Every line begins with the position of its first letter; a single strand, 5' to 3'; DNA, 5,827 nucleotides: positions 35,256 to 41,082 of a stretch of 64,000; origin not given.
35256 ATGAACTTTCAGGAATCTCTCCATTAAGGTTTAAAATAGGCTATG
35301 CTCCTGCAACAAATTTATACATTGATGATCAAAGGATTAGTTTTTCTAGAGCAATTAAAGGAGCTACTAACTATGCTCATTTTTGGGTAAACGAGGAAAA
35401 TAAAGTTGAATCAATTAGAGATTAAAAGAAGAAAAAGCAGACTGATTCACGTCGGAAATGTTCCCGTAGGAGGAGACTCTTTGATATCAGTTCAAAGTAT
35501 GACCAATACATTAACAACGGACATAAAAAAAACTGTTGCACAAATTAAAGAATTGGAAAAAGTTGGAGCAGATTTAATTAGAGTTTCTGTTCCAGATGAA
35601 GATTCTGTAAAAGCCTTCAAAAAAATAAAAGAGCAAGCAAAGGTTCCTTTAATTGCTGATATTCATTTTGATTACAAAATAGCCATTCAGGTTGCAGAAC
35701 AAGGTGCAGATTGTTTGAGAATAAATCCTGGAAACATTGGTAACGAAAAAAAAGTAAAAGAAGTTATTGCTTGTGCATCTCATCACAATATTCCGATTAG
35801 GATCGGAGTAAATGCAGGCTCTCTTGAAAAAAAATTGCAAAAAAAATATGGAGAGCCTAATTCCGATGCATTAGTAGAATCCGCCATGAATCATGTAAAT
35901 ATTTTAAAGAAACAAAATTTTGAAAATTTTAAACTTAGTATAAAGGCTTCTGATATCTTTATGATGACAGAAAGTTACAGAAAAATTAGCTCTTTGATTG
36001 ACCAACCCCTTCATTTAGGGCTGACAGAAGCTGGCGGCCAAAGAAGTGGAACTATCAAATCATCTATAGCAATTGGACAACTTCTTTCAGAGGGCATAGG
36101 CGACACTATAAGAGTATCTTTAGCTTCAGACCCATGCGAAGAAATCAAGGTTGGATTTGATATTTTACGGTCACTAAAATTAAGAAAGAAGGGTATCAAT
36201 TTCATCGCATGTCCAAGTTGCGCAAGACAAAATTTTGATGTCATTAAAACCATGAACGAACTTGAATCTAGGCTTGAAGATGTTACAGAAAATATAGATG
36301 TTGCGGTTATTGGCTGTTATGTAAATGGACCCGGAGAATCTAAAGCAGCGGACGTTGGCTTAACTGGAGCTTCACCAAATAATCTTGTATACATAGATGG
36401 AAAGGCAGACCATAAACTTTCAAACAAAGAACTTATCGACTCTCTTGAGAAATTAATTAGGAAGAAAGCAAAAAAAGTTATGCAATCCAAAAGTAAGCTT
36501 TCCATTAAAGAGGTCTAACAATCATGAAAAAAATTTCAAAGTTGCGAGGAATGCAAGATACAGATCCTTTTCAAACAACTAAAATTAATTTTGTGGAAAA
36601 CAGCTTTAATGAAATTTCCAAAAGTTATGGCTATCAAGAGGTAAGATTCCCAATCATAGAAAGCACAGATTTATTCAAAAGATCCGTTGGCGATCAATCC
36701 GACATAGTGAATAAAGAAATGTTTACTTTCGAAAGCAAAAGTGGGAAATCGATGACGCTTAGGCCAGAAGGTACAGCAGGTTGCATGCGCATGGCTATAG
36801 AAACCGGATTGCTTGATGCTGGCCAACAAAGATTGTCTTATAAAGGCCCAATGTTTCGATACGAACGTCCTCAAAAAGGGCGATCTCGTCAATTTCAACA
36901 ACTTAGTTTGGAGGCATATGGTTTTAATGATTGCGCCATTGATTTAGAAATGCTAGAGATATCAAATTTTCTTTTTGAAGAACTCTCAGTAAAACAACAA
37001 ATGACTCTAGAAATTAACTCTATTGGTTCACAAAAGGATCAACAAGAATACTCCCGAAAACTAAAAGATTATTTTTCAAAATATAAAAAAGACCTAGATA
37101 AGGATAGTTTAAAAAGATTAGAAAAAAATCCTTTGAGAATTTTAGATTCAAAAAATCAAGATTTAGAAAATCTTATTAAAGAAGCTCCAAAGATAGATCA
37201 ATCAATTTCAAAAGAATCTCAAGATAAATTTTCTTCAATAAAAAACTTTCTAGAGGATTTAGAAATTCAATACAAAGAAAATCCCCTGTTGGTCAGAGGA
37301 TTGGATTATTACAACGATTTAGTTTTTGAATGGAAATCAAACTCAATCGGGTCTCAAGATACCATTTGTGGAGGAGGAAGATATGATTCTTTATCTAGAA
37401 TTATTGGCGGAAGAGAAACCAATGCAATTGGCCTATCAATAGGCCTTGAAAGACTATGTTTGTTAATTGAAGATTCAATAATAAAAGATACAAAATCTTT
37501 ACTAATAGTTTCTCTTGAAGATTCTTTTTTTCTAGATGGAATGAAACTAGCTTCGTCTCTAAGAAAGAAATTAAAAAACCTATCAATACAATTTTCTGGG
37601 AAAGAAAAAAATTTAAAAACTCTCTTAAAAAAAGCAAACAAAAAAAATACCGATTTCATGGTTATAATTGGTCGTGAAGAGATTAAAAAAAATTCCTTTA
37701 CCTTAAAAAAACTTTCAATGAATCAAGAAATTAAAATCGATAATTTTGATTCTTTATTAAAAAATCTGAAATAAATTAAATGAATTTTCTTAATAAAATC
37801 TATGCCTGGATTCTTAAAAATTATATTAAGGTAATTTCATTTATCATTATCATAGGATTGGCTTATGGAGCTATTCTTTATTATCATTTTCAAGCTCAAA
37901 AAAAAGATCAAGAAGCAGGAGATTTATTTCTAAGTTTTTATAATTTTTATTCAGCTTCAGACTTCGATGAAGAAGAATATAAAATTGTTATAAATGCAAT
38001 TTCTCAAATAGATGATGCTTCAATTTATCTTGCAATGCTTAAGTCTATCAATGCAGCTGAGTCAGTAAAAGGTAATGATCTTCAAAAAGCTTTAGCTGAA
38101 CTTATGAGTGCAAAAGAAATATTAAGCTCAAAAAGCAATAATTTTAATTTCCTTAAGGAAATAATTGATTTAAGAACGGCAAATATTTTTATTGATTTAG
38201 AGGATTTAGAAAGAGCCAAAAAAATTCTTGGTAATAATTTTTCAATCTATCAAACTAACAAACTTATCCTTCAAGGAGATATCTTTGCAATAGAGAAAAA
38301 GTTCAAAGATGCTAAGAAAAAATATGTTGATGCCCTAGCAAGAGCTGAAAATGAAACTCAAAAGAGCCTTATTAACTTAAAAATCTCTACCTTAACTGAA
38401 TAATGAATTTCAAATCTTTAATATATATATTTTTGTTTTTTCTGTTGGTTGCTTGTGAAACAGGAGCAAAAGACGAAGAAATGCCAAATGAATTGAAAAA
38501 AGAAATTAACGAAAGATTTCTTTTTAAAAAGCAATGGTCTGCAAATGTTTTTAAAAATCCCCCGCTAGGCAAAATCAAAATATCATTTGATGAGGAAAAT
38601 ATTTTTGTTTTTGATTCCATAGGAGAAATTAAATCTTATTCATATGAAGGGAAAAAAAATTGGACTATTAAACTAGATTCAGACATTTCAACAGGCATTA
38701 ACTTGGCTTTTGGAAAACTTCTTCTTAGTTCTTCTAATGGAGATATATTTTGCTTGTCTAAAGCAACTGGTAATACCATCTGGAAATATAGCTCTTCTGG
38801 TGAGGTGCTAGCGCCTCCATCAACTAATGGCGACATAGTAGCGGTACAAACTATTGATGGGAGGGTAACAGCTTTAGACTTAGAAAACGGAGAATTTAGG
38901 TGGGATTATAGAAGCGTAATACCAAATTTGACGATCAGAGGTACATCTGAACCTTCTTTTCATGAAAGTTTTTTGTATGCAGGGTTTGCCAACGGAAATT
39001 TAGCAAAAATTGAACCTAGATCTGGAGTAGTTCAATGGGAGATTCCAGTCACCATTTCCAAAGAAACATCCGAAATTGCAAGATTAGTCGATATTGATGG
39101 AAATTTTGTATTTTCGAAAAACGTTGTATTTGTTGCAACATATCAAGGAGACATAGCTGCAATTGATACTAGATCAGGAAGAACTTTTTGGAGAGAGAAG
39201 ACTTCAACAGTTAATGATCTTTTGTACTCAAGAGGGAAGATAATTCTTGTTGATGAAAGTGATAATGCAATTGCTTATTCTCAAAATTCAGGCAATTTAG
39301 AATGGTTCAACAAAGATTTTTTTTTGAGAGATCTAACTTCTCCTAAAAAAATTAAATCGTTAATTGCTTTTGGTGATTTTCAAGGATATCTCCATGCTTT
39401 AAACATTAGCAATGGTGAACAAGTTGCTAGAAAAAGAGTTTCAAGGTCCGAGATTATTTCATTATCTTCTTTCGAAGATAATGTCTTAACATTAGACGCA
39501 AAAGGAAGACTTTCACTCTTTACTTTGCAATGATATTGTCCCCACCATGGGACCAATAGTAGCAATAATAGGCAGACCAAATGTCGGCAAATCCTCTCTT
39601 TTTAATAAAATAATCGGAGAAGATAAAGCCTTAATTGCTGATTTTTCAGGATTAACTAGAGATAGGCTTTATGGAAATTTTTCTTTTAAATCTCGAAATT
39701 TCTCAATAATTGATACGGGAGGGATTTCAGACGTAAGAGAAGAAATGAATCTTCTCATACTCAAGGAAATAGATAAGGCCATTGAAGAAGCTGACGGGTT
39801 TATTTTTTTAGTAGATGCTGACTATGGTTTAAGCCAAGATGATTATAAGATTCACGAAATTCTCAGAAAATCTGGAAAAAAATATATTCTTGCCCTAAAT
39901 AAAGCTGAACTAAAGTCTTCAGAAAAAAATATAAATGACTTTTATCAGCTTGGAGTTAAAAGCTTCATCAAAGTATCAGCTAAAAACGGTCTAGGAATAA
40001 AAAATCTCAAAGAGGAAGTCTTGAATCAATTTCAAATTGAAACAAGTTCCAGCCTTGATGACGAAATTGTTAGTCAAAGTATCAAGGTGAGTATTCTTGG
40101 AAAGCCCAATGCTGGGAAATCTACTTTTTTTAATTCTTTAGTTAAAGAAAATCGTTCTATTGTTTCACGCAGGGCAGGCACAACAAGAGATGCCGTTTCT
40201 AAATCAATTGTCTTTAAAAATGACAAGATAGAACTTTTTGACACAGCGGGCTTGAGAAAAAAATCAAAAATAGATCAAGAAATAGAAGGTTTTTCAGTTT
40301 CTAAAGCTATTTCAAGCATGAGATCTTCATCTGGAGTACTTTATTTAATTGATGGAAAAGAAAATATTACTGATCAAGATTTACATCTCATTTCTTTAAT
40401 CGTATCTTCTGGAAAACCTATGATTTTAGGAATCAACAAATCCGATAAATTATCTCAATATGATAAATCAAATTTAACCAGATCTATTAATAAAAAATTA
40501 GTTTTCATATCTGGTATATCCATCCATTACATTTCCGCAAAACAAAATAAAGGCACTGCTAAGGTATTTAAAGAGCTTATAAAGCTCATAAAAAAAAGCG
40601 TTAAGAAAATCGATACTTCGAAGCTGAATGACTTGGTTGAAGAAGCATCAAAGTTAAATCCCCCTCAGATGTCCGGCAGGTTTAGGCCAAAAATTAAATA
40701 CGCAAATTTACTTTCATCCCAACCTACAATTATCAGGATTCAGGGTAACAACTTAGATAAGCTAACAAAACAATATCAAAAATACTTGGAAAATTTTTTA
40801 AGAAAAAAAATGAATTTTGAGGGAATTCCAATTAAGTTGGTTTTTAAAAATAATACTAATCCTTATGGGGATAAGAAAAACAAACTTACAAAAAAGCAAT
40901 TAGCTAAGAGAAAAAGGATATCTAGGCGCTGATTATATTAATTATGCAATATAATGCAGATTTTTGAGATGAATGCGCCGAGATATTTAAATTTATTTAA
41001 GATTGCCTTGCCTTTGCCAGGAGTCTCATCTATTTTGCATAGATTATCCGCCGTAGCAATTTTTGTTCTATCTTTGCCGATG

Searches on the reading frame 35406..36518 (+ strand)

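Call 5: search_protein_families(library=ncbifam, proteins=[window:35406-36518:+], max_evalue=1e-10)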
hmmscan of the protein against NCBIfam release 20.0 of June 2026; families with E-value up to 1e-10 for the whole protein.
window:35406-36518:+ (370 aa): 4 families
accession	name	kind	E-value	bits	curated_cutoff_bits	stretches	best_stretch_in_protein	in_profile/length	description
NF001540.0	PRK00366.1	equivalog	4.1e-153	509.4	345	1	3-357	8-363/364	flavodoxin-dependent (E)-4-hydroxy-3-methylbut-2-enyl-diphosphate synthase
TIGR00612.1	ispG_gcpE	equivalog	1e-125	419.6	280.25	1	8-351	1-356/357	(E)-4-hydroxy-3-methylbut-2-enyl-diphosphate synthase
NF002534.0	PRK02048.1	equivalog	1.9e-70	238.3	886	2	2-249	2-279/613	4-hydroxy-3-methylbut-2-en-1-yl diphosphate synthase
NF001912.0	PRK00694.1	equivalog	1.7e-65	221.8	1045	3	130-256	160-290/606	4-hydroxy-3-methylbut-2-en-1-yl diphosphate synthase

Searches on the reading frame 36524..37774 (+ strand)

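Call 5: search_protein_families(library=ncbifam, proteins=[window:36524-37774:+], max_evalue=1e-10)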
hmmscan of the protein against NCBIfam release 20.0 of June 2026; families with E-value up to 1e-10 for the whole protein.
window:36524-37774:+ (416 aa): 17 families
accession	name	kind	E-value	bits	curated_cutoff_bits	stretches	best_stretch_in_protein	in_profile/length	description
TIGR00442.1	hisS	equivalog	4.1e-128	427.8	286.75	1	6-405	2-404/406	histidine--tRNA ligase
TIGR00443.1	hisZ_biosyn_reg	equivalog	5e-43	147.4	271.65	1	12-315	2-312/314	ATP phosphoribosyltransferase regulatory subunit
NF008941.0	PRK12292.2-4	equivalog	1.2e-31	110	447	1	5-386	8-389/393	ATP phosphoribosyltransferase regulatory subunit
NF009085.0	PRK12420.1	equivalog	7.8e-30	104.5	540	1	4-406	4-418/426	histidine--tRNA ligase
NF008953.0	PRK12295.1-6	equivalog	2.1e-23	82.9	384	1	19-147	10-132/384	ATP phosphoribosyltransferase regulatory subunit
NF008942.0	PRK12292.2-5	equivalog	6.9e-23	80.9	643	1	7-409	12-422/434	ATP phosphoribosyltransferase regulatory subunit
NF008940.0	PRK12292.2-3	equivalog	4.3e-21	75.1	450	1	9-380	8-389/404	ATP phosphoribosyltransferase regulatory subunit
NF008936.0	PRK12292.1-3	equivalog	2.2e-18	66.3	492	1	9-389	10-398/406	ATP phosphoribosyltransferase regulatory subunit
NF008939.0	PRK12292.2-1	equivalog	4.4e-18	65.2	335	1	8-362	7-371/391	ATP phosphoribosyltransferase regulatory subunit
NF008951.0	PRK12295.1-4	equivalog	1.1e-16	60.7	364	0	157-312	212-367/374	ATP phosphoribosyltransferase regulatory subunit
NF009086.0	PRK12421.1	equivalog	1.2e-15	57.4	318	1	10-329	13-337/389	ATP phosphoribosyltransferase regulatory subunit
NF008935.0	PRK12292.1-1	equivalog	5.3e-15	55.3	350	1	10-317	10-319/382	ATP phosphoribosyltransferase regulatory subunit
NF008948.0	PRK12295.1-1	equivalog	8.5e-14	51.4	622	0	256-315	312-372/376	ATP phosphoribosyltransferase regulatory subunit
NF008945.0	PRK12292.3-3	equivalog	3.7e-13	49.3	409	1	26-316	22-304/368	ATP phosphoribosyltransferase regulatory subunit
NF008938.0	PRK12292.1-6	equivalog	6.6e-12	45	833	1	17-357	19-368/420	ATP phosphoribosyltransferase regulatory subunit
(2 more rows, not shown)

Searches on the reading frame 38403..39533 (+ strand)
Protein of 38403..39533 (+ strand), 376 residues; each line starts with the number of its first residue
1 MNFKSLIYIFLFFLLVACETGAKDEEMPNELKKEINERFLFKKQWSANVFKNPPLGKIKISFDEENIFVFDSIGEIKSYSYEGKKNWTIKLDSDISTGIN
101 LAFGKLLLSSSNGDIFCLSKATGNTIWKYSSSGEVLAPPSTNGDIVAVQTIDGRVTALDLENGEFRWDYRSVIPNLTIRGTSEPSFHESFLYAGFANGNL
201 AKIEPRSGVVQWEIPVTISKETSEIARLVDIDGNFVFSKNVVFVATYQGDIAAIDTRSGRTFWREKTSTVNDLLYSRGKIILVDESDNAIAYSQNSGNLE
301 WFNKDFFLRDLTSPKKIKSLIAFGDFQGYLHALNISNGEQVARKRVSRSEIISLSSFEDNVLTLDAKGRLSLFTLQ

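Call 5: search_protein_families(library=ncbifam, proteins=[window:38403-39533:+], max_evalue=1e-10)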
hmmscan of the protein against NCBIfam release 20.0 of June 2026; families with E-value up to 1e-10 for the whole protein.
window:38403-39533:+ (376 aa): 2 families
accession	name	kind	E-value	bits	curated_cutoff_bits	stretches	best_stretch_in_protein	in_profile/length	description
TIGR03300.1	assembly_YfgL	equivalog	1.6e-92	310.1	285.2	1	6-373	4-376/377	outer membrane protein assembly factor BamB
NF008351.0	PRK11138.1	equivalog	2.2e-70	237.1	423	1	6-369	8-387/394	outer membrane protein assembly factor BamB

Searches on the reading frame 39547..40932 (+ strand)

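Call 5: search_protein_families(library=ncbifam, proteins=[window:39547-40932:+], max_evalue=1e-10)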
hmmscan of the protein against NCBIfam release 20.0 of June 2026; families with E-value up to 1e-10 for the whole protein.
window:39547-40932:+ (461 aa): 19 families
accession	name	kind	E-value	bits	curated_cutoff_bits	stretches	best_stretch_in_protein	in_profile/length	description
TIGR03594.1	GTPase_EngA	equivalog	4.5e-140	467.5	306.7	1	3-434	1-432/432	ribosome biogenesis GTPase Der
NF002828.0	PRK03003.1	equivalog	1.1e-89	301.3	631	1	3-434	41-467/477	ribosome biogenesis GTPase Der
NF007071.0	PRK09518.1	equivalog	1.7e-89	301.2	953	1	4-433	273-697/706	bifunctional cytidylate kinase/GTPase Der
NF000908.1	PRK00089.1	equivalog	8.6e-55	186.1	237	2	4-167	5-172/291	GTPase Era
TIGR00450.1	mnmE_trmE_thdF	equivalog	2e-54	185.4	252.6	2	4-177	211-381/446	tRNA uridine-5-carboxymethylaminomethyl(34) synthesis GTPase MnmE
NF003661.0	PRK05291.1-3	equivalog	4.6e-49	168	380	2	171-357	209-379/448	tRNA uridine-5-carboxymethylaminomethyl(34) synthesis GTPase MnmE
TIGR00231.1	small_GTP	domain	7.8e-49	165.6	42.5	2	177-343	2-161/164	GTP-binding protein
TIGR00436.1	era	equivalog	7.6e-46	156.6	116.25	2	5-165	3-166/270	GTPase Era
TIGR03918.1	GTP_HydF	equivalog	4.2e-45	154.3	325.55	2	5-173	10-179/392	[FeFe] hydrogenase H-cluster maturation GTPase HydF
TIGR03596.1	GTPase_YlqF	equivalog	3e-31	108.8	208.2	1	73-246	13-182/276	ribosome biogenesis GTPase YlqF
TIGR03598.1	GTPase_YsxC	equivalog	8.3e-27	94.1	124.45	1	168-344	8-185/186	ribosome biogenesis GTP-binding protein YihA/YsxC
TIGR00437.1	feoB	equivalog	1.6e-24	86.6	315.65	1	9-167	1-159/594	ferrous iron transport protein B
TIGR03156.1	GTP_HflX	equivalog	1.6e-17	63.4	216.75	0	3-160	190-349/351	GTPase HflX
NF007171.0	PRK09602.1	subfamily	1.1e-15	57.4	387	0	178-205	2-29/397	YchF-related putative GTPase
NF008956.1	PRK12299.1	equivalog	2.1e-14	53.2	300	0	5-162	161-325/327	GTPase ObgE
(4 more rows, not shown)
